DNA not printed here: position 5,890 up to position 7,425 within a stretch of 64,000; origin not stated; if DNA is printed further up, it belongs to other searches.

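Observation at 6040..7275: PP2C-like domain with apparently substituted metal-binding aspartates (candidate pseudophosphatase) coupled to the FHA protein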

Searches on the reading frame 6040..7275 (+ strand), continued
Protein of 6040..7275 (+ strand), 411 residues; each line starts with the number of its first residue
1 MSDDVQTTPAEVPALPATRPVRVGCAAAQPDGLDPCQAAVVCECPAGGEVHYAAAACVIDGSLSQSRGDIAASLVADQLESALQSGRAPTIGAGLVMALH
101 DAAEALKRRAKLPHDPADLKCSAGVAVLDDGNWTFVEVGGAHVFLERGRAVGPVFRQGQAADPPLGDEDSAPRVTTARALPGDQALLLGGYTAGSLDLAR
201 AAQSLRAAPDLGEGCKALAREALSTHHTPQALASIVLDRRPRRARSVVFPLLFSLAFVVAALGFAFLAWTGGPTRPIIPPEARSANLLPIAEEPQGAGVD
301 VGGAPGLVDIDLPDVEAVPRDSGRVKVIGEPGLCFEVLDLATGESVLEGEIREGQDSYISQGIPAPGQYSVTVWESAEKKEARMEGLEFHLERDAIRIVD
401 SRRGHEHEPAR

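Call 25: search_solved_structures(query=P0011, max_evalue=0.001, show_alignments=5)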
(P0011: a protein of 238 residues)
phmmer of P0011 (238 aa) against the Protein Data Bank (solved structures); distinct sequences matched with E-value up to 0.001: 21.
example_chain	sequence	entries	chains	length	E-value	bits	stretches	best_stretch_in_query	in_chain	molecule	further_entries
1txo_A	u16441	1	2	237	3.9e-30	108.2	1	14-233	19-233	Putative Bacterial Enzyme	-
2cm1_A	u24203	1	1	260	5.4e-30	107.7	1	14-233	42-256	SERINE THREONINE PROTEIN PHOSPHATASE PSTP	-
5d2u_A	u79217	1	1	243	1.1e-28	103.5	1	14-232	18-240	Protein serin-threonin phosphatase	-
2j82_A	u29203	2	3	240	7.2e-28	100.8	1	14-232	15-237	PROTEIN SERINE-THREONINE PHOSPHATASE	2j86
5iti_A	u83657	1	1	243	7.5e-28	100.7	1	14-232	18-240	Protein serin-threonin phosphatase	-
2y09_A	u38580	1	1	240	9.5e-27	97.1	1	14-232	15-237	PROTEIN SERIN-THREONIN PHOSPHATASE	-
2xzv_A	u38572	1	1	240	9.5e-27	97.1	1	14-232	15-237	PROTEIN SERIN-THREONIN PHOSPHATASE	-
6jkv_A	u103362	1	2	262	3.3e-23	85.6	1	4-234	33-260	PppA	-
6ihu_A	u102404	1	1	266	5.6e-21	78.3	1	11-233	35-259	Phosphorylated protein phosphatase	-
6ihv_A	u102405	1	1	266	7.8e-21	77.8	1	11-233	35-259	Phosphorylated protein phosphatase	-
6ihw_A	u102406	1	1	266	7.8e-21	77.8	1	11-233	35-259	Phosphorylated protein phosphatase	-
6ihl_A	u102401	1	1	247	8.2e-21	77.7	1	11-233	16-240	Phosphorylated protein phosphatase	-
6ihs_A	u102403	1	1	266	1.1e-20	77.3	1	11-233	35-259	Phosphorylated protein phosphatase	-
6ihr_A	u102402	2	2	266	1.1e-20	77.3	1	11-233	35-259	Phosphorylated protein phosphatase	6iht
5f1m_A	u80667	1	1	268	1.1e-20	77.3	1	11-233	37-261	Phosphorylated protein phosphatase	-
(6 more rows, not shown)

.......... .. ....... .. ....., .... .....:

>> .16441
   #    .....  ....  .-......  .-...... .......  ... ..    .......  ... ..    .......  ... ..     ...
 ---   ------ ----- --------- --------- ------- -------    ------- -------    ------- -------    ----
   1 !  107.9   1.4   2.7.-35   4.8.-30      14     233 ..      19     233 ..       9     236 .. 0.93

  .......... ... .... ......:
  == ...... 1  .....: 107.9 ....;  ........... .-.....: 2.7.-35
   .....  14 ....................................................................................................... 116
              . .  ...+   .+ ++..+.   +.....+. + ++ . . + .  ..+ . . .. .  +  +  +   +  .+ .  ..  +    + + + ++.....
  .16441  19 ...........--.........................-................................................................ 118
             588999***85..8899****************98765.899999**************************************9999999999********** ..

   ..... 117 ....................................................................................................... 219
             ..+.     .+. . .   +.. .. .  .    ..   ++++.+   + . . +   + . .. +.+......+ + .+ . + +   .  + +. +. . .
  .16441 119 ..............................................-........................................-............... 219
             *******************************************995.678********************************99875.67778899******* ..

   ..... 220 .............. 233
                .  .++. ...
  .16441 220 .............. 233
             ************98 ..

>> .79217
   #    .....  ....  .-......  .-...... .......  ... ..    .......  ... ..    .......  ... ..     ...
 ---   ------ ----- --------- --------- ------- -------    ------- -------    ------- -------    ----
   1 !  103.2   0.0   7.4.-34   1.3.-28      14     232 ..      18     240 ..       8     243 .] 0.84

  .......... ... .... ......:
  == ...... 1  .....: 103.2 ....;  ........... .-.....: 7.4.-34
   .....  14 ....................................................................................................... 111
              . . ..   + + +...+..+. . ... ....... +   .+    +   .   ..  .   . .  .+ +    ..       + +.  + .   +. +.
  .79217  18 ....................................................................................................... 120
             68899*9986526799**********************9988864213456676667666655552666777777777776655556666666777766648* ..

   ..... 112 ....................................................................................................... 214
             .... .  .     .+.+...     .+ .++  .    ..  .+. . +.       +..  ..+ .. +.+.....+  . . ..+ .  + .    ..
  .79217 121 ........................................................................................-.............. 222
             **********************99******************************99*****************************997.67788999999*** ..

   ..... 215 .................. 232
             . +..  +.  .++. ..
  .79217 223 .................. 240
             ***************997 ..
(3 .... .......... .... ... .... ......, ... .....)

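Call 31: find_related_loci(query=A2, collection=genome_contigs, flank=10000)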
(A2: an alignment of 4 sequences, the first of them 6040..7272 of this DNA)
Query A2 (411 aa) in genome_contigs; peptide patterns used: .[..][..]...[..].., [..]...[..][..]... (x = any residue, [..] = any of these).
194 stretches matched a pattern, but none encodes a relative of the query by tblastn (E <= 1e-3).

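Call 32: find_encoding_contigs(protein=window:6040-7275:+, flank=10000, max_places=4)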
Protein window:6040-7275:+ (411 aa): 24 contigs read that carry it; 4 places shown.
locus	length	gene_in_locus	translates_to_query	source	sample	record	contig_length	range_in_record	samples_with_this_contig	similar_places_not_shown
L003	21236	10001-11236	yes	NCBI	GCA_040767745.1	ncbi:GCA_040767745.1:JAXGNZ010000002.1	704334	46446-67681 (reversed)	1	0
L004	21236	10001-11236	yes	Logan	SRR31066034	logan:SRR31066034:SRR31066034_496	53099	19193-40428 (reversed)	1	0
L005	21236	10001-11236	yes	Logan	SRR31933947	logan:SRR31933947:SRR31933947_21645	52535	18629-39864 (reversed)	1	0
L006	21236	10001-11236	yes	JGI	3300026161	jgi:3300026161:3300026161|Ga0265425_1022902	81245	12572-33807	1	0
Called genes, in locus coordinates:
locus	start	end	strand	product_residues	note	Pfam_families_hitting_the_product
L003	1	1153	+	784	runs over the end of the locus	PF02384:N6_Mtase, PF07669:Eco57I (faint)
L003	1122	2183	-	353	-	PF01208:URO-D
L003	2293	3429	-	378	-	PF24316:Tli3 (faint), PF13859:BNR_3, PF13088:BNR_2, PF02012:BNR (faint)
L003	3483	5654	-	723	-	-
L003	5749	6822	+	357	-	PF05048:NosD, PF13229:Beta_helix (weak)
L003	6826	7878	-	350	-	PF01208:URO-D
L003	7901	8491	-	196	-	-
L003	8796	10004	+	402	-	PF16697:Yop-YscD_cpl, PF00498:FHA (weak)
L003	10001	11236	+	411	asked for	-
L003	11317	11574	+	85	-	PF00550:PP-binding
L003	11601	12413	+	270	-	PF12146:Hydrolase_4 (weak)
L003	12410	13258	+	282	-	PF02129:Peptidase_S15 (faint), PF00561:Abhydrolase_1 (weak), PF12697:Abhydrolase_6, PF12146:Hydrolase_4 (weak)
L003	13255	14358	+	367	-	PF13439:Glyco_transf_4, PF13692:Glyco_trans_1_4, PF00534:Glycos_transf_1, PF20706:GT4-conflict (weak)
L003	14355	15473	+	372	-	PF13439:Glyco_transf_4, PF20706:GT4-conflict, PF00534:Glycos_transf_1, PF13692:Glyco_trans_1_4, PF13524:Glyco_trans_1_2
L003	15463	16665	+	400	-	PF13439:Glyco_transf_4, PF20706:GT4-conflict (weak), PF00534:Glycos_transf_1, PF13692:Glyco_trans_1_4, PF13524:Glyco_trans_1_2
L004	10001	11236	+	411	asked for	-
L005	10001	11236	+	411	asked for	-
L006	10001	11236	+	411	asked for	-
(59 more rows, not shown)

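Call 33: find_encoding_contigs(protein=P0009, flank=10000, max_places=4)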
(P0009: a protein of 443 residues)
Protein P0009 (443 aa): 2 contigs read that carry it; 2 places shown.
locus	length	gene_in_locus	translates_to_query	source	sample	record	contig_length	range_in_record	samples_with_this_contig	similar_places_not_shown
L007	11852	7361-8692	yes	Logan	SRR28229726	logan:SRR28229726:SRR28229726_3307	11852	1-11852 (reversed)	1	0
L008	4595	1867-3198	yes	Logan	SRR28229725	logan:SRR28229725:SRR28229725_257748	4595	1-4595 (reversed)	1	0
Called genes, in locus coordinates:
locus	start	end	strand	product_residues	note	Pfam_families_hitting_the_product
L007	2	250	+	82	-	?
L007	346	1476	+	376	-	PF07501:G5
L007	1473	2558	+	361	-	PF01408:GFO_IDH_MocA, PF03447:NAD_binding_3 (weak), PF22725:GFO_IDH_MocA_C3, PF02894:GFO_IDH_MocA_C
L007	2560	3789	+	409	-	PF00155:Aminotran_1_2 (faint), PF01041:DegT_DnrJ_EryC1, PF01053:Cys_Met_Meta_PP (weak), PF01212:Beta_elim_lyase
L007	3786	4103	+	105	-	-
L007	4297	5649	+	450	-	PF05195:AMP_N, PF00557:Peptidase_M24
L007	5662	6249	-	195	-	-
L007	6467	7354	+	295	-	PF16697:Yop-YscD_cpl, PF00498:FHA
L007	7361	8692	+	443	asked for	-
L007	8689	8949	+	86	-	PF00550:PP-binding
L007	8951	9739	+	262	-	PF00561:Abhydrolase_1 (weak), PF12146:Hydrolase_4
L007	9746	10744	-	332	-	-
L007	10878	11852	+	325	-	?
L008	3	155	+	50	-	?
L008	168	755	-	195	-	-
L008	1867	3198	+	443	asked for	-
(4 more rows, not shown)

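Call 34: list_cluster_members(proteins=[window:6040-7272:+, window:4835-6040:+])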
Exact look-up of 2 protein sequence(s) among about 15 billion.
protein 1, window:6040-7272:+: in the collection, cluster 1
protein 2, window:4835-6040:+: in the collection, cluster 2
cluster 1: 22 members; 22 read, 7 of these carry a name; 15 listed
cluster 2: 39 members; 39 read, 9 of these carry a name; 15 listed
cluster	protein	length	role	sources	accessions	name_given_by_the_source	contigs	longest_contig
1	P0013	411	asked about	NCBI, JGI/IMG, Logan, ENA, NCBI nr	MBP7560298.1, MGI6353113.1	MAG: hypothetical protein KBA64_07430 [Armatimonadetes bacterium] | hypothetical protein | hypothetical protein [Armatimonadota bacterium]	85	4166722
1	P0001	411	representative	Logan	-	-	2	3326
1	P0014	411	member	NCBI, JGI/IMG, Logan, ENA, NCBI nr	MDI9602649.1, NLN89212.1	MAG: hypothetical protein QM328_10930 [Acidobacteriota bacterium] | hypothetical protein | hypothetical protein [Acidobacteriota bacterium]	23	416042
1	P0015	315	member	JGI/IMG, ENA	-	hypothetical protein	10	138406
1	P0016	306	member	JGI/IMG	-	hypothetical protein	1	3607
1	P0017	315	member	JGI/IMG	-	hypothetical protein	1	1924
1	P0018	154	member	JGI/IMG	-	hypothetical protein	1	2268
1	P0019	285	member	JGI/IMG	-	hypothetical protein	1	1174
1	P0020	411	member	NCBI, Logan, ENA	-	-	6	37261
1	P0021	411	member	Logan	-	-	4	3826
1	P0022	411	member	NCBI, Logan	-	-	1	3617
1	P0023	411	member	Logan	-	-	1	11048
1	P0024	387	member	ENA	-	-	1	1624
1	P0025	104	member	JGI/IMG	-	-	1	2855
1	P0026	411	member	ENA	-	-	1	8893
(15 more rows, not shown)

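Call 38: find_encoding_contigs(protein=P0005, flank=10000, max_places=2)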
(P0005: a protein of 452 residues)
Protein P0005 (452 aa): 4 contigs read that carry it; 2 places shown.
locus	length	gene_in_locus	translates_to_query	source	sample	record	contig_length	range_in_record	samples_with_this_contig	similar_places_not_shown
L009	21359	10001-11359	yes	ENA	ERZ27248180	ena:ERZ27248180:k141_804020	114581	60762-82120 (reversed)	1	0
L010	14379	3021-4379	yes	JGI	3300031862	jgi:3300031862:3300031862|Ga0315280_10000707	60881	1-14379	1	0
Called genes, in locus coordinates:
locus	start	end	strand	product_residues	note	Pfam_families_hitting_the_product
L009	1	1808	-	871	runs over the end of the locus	PF01624:MutS_I, PF05188:MutS_II, PF05192:MutS_III, PF05190:MutS_IV, PF27441:MutS_C (faint), PF00488:MutS_V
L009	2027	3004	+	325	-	PF00365:PFK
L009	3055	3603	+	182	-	PF00857:Isochorismatase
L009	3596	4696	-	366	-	PF13489:Methyltransf_23, PF13649:Methyltransf_25, PF13847:Methyltransf_31, PF08241:Methyltransf_11, PF08242:Methyltransf_12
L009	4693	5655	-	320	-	PF00535:Glycos_transf_2, PF10111:Glyco_tranf_2_2 (faint), PF13641:Glyco_tranf_2_3, PF13632:Glyco_trans_2_3 (weak)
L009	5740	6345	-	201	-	PF08534:Redoxin, PF00578:AhpC-TSA, PF00085:Thioredoxin (weak), PF13098:Thioredoxin_2 (weak), PF13905:Thioredoxin_8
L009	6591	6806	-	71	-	PF14070:YjfB_motility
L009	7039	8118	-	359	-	PF01208:URO-D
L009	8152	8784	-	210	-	PF08786:DcrB (weak)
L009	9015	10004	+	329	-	PF16697:Yop-YscD_cpl, PF00498:FHA (weak)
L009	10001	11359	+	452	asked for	-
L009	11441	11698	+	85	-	PF00550:PP-binding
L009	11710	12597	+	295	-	PF12146:Hydrolase_4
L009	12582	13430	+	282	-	PF00561:Abhydrolase_1, PF12146:Hydrolase_4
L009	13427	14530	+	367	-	PF13439:Glyco_transf_4, PF13579:Glyco_trans_4_4, PF13692:Glyco_trans_1_4, PF00534:Glycos_transf_1, PF20706:GT4-conflict (weak)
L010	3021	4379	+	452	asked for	-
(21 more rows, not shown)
